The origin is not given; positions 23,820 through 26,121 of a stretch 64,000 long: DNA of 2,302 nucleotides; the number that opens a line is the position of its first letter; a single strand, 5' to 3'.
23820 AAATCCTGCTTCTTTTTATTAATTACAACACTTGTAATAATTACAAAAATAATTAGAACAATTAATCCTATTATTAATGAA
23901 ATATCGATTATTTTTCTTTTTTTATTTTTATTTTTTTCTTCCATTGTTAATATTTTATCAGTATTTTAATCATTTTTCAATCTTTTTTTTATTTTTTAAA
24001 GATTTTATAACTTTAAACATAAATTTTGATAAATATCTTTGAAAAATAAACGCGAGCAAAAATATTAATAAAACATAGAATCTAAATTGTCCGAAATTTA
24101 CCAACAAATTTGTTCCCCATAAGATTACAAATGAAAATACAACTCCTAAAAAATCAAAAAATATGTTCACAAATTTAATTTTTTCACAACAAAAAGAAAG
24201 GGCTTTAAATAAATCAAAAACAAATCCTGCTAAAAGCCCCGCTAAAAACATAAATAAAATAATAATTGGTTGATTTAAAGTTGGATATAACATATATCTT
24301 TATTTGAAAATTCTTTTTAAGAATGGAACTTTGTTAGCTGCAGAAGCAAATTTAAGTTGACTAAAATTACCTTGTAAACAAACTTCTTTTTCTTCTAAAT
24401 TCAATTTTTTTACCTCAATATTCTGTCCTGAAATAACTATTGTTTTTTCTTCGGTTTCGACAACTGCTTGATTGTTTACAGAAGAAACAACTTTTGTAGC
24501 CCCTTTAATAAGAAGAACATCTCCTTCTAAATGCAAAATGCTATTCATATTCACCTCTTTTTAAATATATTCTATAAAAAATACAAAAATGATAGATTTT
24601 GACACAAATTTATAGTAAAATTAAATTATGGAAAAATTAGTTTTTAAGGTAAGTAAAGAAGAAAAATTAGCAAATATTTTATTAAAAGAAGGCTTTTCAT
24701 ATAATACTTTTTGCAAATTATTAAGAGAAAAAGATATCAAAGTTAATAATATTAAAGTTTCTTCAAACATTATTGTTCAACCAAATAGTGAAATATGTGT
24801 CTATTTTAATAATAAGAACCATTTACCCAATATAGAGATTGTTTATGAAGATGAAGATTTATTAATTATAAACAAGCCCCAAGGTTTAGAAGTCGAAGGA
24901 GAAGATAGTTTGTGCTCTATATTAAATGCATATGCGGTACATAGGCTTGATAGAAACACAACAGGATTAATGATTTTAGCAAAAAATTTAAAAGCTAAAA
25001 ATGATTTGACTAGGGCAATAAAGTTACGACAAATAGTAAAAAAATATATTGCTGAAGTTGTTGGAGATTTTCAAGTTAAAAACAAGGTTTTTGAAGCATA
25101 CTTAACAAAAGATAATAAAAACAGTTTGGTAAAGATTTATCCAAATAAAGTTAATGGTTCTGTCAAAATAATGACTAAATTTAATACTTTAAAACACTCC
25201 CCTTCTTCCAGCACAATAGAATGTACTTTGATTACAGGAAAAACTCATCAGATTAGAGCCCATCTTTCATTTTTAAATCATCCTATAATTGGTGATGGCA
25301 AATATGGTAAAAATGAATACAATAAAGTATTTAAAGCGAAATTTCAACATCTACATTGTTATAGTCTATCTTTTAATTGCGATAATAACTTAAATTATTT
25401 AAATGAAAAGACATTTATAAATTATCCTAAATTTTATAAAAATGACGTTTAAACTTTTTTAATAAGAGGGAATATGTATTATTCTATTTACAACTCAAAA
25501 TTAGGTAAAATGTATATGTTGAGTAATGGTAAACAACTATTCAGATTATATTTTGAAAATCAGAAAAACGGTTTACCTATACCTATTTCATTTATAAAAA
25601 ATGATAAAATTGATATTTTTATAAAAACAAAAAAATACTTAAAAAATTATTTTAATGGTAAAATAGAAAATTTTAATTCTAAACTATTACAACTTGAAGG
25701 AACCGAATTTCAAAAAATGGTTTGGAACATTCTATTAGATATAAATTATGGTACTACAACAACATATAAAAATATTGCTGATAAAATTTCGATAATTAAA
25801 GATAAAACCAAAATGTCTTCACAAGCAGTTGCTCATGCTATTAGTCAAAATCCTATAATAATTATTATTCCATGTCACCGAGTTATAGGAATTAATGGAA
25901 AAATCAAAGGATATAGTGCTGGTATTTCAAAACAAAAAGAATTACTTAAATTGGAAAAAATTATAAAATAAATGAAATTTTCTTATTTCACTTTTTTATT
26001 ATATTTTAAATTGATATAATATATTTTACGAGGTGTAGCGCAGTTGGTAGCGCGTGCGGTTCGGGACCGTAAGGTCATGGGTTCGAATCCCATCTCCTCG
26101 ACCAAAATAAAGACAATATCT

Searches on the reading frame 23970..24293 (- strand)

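Call 18: search_protein_families(library=pfam, proteins=[window:23970-24293:-], max_evalue=0.001)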
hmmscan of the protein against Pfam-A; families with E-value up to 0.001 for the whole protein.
window:23970-24293:- (107 aa): 1 family
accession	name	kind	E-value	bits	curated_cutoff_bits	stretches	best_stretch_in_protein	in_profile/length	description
PF09578.15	Spore_YabQ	-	3.9e-08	33.8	27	1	12-86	1-75/79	Spore cortex protein YabQ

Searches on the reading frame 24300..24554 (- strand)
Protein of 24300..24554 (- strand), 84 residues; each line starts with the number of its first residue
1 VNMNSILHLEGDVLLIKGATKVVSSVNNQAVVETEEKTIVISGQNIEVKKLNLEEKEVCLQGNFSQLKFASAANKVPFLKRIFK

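Call 18: search_protein_families(library=pfam, proteins=[window:24300-24554:-], max_evalue=0.001)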
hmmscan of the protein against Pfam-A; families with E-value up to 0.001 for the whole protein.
window:24300-24554:- (84 aa): 1 family
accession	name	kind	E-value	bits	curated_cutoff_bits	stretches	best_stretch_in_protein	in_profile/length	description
PF07873.16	YabP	-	2.2e-08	34.2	27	1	9-69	5-64/64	YabP family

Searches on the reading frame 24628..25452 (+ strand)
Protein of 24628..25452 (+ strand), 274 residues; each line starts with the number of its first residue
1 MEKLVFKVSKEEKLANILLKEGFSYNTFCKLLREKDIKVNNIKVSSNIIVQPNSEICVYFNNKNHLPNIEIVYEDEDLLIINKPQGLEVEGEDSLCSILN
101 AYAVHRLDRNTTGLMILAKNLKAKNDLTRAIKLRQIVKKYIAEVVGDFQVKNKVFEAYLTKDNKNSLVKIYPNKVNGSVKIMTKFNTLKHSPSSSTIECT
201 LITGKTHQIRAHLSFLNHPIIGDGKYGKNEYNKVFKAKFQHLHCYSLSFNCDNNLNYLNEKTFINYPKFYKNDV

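Call 18: search_protein_families(library=pfam, proteins=[window:24628-25452:+], max_evalue=0.001)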
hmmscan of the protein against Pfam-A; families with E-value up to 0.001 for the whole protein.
window:24628-25452:+ (274 aa): 1 family
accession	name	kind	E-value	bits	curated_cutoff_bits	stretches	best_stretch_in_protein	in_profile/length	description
PF00849.27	PseudoU_synth_2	-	1.3e-27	97.3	26.8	1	77-214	1-151/152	RNA pseudouridylate synthase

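Call 95: search_protein_families(library=padloc, proteins=[window:24628-25449:+], max_evalue=0.001)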
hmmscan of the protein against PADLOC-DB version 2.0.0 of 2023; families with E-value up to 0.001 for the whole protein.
window:24628-25449:+ (274 aa): 0 families

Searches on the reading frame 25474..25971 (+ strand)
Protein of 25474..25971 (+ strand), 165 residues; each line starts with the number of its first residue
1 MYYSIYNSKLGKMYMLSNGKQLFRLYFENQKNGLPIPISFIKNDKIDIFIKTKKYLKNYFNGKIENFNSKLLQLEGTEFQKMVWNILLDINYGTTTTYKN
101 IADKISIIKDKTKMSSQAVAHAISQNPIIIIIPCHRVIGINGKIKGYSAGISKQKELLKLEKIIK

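Call 18: search_protein_families(library=pfam, proteins=[window:25474-25971:+], max_evalue=0.001)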
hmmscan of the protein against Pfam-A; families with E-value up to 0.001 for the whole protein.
window:25474-25971:+ (165 aa): 2 families
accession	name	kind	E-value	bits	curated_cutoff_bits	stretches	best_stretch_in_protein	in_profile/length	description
PF01035.26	DNA_binding_1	-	6.7e-27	93.6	27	1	78-163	1-81/81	6-O-methylguanine DNA methyltransferase, DNA binding domain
PF02870.21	Methyltransf_1N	-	2.4e-08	34.8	21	1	1-71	1-69/71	6-O-methylguanine DNA methyltransferase, ribonuclease-like domain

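Call 78: find_encoding_contigs(protein=window:25474-25971:+, flank=7000, max_places=10)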
Protein window:25474-25971:+ (165 aa): 10 contigs read that carry it; 8 places shown.
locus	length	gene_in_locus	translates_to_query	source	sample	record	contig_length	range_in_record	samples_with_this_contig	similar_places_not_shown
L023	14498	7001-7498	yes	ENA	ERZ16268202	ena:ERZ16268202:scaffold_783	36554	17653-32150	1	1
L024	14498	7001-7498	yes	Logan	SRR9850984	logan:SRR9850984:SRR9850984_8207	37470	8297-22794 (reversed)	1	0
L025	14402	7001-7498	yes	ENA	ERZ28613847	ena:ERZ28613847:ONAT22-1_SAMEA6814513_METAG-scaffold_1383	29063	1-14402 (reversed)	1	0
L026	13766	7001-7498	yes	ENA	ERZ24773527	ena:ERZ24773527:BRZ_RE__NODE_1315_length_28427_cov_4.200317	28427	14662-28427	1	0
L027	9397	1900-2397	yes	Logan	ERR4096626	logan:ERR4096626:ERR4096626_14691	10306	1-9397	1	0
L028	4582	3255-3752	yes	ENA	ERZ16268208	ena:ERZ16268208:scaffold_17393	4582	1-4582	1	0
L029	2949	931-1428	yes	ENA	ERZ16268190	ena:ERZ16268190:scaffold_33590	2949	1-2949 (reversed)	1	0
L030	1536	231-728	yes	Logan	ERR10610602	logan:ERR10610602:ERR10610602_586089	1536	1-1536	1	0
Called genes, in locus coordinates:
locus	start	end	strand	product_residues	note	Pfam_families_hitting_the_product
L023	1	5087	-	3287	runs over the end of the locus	-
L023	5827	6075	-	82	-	PF07873:YabP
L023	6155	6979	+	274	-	PF00849:PseudoU_synth_2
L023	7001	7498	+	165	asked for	PF02870:Methyltransf_1N, PF01035:DNA_binding_1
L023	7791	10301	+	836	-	PF12850:Metallophos_2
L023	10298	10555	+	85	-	PF08772:Zn_ribbon_NOB1 (weak)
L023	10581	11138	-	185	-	-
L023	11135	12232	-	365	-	-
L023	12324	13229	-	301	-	PF00126:HTH_1, PF03466:LysR_substrate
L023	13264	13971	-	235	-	PF00702:Hydrolase, PF06888:Put_Phosphatase (weak), PF12689:Acid_PPase (faint), PF12710:HAD, PF13419:HAD_2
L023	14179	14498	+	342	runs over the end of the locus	PF15891:Nuc_deoxyri_tr2, PF12850:Metallophos_2 (weak)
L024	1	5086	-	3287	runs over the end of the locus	-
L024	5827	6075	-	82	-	PF07873:YabP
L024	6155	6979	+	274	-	PF00849:PseudoU_synth_2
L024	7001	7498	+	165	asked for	PF02870:Methyltransf_1N, PF01035:DNA_binding_1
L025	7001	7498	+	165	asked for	PF02870:Methyltransf_1N, PF01035:DNA_binding_1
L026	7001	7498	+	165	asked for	PF02870:Methyltransf_1N, PF01035:DNA_binding_1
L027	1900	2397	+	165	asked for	PF02870:Methyltransf_1N, PF01035:DNA_binding_1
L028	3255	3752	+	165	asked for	PF02870:Methyltransf_1N, PF01035:DNA_binding_1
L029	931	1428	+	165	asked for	PF02870:Methyltransf_1N, PF01035:DNA_binding_1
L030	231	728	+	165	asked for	PF02870:Methyltransf_1N, PF01035:DNA_binding_1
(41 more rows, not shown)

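Call 95: search_protein_families(library=padloc, proteins=[window:25474-25968:+], max_evalue=0.001)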
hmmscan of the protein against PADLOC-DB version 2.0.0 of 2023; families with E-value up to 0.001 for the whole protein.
window:25474-25968:+ (165 aa): 0 families
